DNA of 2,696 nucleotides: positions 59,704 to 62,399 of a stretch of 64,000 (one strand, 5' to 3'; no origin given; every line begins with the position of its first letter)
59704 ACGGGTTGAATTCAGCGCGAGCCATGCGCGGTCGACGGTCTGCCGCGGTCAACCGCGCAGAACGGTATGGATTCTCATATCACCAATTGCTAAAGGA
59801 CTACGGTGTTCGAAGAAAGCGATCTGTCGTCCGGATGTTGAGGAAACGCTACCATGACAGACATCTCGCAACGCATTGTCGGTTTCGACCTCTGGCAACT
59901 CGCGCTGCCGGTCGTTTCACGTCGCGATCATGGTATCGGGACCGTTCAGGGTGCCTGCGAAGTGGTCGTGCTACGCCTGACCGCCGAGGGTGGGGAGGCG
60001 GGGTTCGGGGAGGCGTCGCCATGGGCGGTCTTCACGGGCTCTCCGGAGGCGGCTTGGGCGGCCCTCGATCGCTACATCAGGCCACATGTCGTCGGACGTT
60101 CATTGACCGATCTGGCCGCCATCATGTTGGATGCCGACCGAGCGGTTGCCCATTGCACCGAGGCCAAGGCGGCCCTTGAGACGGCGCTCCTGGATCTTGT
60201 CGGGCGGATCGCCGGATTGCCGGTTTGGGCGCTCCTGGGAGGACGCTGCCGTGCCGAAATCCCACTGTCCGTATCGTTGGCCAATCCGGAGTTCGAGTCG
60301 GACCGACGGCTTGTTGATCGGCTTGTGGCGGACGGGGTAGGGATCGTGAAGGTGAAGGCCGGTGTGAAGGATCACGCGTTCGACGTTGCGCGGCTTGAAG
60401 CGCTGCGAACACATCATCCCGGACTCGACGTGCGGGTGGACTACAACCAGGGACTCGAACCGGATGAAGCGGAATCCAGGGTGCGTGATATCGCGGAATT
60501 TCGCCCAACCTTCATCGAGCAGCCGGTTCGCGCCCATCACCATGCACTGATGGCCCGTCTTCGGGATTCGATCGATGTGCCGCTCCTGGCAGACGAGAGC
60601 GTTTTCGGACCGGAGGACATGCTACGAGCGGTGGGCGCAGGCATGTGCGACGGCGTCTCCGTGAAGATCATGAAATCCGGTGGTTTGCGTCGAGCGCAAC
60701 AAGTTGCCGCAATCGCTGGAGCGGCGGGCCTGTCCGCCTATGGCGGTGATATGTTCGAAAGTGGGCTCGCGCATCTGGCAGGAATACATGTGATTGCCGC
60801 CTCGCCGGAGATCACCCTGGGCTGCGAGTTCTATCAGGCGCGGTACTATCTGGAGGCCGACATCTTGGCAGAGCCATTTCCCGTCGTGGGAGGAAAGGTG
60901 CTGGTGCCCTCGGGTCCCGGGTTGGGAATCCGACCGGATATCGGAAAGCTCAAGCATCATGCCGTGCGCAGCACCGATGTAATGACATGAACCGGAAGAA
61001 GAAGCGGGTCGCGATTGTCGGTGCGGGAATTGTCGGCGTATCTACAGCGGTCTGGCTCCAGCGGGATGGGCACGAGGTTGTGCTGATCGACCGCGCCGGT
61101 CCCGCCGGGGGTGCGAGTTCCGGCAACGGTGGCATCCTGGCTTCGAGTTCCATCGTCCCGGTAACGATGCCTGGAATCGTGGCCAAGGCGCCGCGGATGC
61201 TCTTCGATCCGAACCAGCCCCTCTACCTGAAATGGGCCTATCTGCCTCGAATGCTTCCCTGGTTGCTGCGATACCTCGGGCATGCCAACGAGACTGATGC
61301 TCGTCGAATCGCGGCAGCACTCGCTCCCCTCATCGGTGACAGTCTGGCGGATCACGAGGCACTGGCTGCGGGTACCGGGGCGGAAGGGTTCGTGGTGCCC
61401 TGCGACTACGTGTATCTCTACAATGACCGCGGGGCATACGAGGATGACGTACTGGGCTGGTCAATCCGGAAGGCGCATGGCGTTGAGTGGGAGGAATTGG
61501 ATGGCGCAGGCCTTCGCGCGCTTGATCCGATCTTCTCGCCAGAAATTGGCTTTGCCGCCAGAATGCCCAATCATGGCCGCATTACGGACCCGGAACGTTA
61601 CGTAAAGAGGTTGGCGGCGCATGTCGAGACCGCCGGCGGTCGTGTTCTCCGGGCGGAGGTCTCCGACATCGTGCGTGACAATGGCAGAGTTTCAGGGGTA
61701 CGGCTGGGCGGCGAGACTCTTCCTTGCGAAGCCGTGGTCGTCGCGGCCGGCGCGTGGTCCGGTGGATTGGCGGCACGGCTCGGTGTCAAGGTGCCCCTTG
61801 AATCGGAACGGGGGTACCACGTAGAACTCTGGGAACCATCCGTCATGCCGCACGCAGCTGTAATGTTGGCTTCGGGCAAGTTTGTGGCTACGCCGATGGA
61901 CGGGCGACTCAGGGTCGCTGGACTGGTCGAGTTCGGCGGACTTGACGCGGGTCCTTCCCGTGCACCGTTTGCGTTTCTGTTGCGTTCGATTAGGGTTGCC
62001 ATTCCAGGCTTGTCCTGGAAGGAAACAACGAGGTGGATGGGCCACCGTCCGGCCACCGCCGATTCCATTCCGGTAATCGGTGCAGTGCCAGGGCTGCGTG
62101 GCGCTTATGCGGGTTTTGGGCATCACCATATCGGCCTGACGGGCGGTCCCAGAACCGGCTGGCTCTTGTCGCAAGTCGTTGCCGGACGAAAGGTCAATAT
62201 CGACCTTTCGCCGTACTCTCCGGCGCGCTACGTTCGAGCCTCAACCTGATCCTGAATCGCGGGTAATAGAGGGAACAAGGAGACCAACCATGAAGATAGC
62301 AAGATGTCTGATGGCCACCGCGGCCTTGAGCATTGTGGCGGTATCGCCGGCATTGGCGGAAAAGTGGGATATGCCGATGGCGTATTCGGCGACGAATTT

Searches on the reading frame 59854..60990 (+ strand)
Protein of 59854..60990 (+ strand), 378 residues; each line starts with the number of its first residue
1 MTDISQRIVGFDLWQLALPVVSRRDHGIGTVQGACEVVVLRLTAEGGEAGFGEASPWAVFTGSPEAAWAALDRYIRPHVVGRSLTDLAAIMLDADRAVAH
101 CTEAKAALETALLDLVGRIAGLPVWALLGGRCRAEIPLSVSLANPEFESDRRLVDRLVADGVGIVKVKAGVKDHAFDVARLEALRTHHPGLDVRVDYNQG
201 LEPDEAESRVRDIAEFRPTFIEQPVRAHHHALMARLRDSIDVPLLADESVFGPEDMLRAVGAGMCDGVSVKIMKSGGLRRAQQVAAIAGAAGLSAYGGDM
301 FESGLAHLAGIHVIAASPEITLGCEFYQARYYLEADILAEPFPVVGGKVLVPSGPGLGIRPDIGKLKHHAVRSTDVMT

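Call 88: search_protein_families(library=pfam, proteins=[window:59854-60990:+], max_evalue=0.00001)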
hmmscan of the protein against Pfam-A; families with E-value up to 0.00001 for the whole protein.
window:59854-60990:+ (378 aa): 2 families
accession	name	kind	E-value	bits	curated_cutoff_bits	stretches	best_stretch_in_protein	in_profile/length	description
PF13378.12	MR_MLE_C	-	8e-51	173.3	29.4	1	152-362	4-216/219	Enolase C-terminal domain-like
PF02746.21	MR_MLE_N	-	7.1e-17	62.1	22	1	27-129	19-117/117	Mandelate racemase / muconate lactonizing enzyme, N-terminal domain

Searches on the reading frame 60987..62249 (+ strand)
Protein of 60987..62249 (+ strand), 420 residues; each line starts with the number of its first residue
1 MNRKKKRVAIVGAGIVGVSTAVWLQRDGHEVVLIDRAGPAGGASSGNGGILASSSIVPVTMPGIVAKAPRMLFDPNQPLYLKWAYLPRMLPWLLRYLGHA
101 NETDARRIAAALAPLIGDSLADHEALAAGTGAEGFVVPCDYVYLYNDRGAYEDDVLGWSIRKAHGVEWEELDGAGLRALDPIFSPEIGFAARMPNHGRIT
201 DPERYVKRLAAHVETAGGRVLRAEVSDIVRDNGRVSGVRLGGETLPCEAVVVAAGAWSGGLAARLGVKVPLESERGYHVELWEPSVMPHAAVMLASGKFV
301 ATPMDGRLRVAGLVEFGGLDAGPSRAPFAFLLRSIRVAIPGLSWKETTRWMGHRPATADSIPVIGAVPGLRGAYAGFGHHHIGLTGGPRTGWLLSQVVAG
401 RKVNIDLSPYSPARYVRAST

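Call 88: search_protein_families(library=pfam, proteins=[window:60987-62249:+], max_evalue=0.00001)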
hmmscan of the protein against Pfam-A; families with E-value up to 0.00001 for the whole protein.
window:60987-62249:+ (420 aa): 2 families
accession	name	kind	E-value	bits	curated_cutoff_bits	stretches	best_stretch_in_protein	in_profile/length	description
PF01266.30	DAO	-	8.4e-57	193.7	27.9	1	7-396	1-352/353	FAD dependent oxidoreductase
PF07992.20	Pyr_redox_2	-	1.6e-07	31.5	26.1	0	5-37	142-174/291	Pyridine nucleotide-disulphide oxidoreductase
